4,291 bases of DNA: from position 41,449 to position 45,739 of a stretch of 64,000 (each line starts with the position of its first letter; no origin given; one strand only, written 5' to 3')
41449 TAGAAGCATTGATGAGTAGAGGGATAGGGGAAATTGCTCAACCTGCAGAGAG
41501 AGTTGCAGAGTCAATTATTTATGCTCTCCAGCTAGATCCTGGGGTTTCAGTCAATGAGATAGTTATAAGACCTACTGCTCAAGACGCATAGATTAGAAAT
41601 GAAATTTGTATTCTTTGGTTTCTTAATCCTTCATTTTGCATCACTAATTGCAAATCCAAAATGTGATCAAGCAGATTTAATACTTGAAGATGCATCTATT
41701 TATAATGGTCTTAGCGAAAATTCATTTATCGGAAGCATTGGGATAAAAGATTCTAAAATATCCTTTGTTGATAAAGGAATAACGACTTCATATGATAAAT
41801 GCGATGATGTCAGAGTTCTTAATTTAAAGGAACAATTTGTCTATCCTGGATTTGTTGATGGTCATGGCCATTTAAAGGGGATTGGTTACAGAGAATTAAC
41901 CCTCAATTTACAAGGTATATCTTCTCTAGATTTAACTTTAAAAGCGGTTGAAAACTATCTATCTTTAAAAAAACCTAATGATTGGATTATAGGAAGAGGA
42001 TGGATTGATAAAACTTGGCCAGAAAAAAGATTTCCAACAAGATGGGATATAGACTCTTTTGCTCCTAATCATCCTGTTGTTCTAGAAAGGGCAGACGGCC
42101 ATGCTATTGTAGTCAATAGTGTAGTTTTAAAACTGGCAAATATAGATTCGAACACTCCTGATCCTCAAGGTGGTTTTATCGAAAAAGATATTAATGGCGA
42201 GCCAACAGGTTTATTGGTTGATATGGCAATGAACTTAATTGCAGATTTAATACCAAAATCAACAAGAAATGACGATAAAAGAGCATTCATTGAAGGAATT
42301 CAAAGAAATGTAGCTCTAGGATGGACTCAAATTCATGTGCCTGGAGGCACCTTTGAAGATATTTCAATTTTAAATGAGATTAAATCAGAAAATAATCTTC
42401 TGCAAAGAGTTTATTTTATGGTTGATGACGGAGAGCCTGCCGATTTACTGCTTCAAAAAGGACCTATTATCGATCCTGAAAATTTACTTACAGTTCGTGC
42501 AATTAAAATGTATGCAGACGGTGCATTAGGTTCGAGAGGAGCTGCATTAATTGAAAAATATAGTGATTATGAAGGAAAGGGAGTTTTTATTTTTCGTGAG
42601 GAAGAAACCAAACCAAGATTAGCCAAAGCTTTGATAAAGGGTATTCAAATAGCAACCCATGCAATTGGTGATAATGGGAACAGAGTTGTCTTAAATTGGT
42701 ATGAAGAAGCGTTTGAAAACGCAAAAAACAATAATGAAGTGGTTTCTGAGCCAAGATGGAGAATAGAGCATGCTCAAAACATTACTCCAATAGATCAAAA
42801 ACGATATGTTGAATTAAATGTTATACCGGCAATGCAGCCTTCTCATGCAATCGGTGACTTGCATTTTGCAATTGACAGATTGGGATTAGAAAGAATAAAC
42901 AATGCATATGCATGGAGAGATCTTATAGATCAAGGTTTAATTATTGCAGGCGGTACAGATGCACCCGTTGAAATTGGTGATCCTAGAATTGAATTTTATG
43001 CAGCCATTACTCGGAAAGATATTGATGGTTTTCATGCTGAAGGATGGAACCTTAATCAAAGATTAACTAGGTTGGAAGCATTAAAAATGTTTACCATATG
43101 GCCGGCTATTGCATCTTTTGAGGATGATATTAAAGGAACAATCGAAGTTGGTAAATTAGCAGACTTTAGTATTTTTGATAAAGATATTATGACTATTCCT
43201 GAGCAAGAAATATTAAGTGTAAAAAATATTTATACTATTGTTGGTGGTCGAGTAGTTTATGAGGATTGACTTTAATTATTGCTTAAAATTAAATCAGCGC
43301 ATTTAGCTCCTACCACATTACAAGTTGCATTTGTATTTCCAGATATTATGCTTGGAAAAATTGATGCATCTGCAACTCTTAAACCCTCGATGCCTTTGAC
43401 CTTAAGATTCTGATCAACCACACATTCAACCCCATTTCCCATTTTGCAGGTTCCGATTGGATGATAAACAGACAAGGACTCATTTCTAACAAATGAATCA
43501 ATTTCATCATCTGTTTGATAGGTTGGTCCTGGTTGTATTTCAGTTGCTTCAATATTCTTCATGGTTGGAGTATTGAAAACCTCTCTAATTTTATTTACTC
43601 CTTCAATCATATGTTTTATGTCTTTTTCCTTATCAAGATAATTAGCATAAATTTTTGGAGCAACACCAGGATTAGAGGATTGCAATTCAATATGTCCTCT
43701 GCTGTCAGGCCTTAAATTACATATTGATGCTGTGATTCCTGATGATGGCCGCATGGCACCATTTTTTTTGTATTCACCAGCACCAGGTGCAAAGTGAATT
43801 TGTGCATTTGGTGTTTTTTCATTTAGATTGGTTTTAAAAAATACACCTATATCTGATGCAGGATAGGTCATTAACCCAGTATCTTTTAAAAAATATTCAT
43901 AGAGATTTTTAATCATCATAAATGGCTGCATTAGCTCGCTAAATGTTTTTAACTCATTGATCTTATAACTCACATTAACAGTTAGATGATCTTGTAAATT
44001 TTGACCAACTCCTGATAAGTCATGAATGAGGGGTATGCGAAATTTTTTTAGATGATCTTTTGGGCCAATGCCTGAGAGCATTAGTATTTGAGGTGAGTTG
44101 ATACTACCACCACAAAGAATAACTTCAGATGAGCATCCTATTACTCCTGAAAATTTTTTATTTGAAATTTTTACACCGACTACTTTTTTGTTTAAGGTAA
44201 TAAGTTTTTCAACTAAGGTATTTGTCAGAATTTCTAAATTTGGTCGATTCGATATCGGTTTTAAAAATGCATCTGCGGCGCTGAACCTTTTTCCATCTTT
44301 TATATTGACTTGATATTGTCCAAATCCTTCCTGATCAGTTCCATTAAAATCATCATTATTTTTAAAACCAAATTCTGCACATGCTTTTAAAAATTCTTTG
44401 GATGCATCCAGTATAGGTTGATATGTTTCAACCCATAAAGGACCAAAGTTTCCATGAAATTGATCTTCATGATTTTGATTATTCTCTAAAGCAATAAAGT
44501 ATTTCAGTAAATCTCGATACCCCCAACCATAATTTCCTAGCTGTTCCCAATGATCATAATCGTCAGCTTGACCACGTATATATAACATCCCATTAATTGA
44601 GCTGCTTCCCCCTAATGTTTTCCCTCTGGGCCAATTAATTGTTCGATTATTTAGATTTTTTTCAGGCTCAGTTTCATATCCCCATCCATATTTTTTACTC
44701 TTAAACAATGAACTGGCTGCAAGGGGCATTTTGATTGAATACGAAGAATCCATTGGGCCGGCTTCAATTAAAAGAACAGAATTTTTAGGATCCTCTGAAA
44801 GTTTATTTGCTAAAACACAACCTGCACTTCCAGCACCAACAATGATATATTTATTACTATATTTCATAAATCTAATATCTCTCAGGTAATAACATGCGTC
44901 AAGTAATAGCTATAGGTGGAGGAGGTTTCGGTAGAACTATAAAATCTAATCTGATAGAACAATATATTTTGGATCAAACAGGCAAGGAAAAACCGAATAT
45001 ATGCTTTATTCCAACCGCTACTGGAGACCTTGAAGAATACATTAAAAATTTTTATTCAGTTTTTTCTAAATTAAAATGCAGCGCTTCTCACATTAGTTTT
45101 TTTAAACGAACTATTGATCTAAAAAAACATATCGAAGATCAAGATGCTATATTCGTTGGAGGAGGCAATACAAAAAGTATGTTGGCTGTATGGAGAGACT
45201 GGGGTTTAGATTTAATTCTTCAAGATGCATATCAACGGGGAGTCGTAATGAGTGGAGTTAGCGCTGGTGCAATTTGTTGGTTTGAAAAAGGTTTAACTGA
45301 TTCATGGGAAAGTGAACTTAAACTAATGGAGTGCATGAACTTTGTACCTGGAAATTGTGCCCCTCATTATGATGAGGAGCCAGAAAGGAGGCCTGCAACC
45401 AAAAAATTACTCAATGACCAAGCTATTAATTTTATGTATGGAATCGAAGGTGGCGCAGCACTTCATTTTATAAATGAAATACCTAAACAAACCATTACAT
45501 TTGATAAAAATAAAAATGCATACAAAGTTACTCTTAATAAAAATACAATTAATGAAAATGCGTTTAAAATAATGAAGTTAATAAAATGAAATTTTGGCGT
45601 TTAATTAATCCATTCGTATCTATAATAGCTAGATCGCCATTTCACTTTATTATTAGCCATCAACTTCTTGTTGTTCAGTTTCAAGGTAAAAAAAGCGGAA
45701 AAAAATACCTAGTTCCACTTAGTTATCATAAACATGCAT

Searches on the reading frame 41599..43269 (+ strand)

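Call 23: search_protein_families(library=pfam, proteins=[window:41599-43269:+], max_evalue=0.000001)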
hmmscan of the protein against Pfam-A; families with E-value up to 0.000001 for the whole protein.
window:41599-43269:+ (556 aa): 2 families
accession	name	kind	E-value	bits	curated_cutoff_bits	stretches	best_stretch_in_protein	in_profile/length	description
PF07969.17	Amidohydro_3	-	1.3e-96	325.3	29.7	1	72-554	1-472/472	Amidohydrolase family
PF01979.26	Amidohydro_1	-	2.7e-11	43.8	25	1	340-553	140-345/345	Amidohydrolase family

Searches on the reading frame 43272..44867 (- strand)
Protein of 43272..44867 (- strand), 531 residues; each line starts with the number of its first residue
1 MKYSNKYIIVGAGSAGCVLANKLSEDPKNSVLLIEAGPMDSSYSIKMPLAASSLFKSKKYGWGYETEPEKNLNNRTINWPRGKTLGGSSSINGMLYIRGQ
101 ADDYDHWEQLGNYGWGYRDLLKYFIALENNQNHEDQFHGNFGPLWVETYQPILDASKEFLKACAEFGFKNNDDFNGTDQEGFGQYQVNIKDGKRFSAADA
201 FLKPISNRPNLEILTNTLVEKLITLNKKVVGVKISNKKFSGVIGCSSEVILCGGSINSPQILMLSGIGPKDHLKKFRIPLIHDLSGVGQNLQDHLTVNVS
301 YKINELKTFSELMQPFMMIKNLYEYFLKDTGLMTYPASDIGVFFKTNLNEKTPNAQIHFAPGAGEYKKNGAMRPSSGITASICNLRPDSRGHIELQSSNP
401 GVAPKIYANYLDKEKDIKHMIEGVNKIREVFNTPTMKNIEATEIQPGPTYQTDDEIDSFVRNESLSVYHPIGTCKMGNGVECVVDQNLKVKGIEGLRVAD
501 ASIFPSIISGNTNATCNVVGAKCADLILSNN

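Call 21: find_encoding_contigs(protein=window:43272-44867:-, flank=10000, max_places=1)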
Protein window:43272-44867:- (531 aa): no gene with exactly this product is on record in the collection.

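Call 23: search_protein_families(library=pfam, proteins=[window:43272-44867:-], max_evalue=0.000001)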
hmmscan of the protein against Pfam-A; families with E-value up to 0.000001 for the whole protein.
window:43272-44867:- (531 aa): 2 families
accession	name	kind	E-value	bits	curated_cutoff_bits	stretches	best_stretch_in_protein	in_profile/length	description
PF00732.25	GMC_oxred_N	-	7.3e-55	186.6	23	1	6-295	2-217/218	GMC oxidoreductase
PF05199.19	GMC_oxred_C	-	1.1e-37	130.2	24.6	1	387-519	1-138/139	GMC oxidoreductase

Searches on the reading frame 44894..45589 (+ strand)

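Call 66: search_protein_families(library=pfam, proteins=[window:44894-45589:+], max_evalue=0.000001)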
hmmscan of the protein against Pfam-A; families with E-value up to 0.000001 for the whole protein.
window:44894-45589:+ (231 aa): 1 family
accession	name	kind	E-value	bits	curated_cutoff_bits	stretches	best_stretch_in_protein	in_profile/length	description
PF03575.23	Peptidase_S51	-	1.8e-50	171.9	23.9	1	5-195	2-201/206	Peptidase family S51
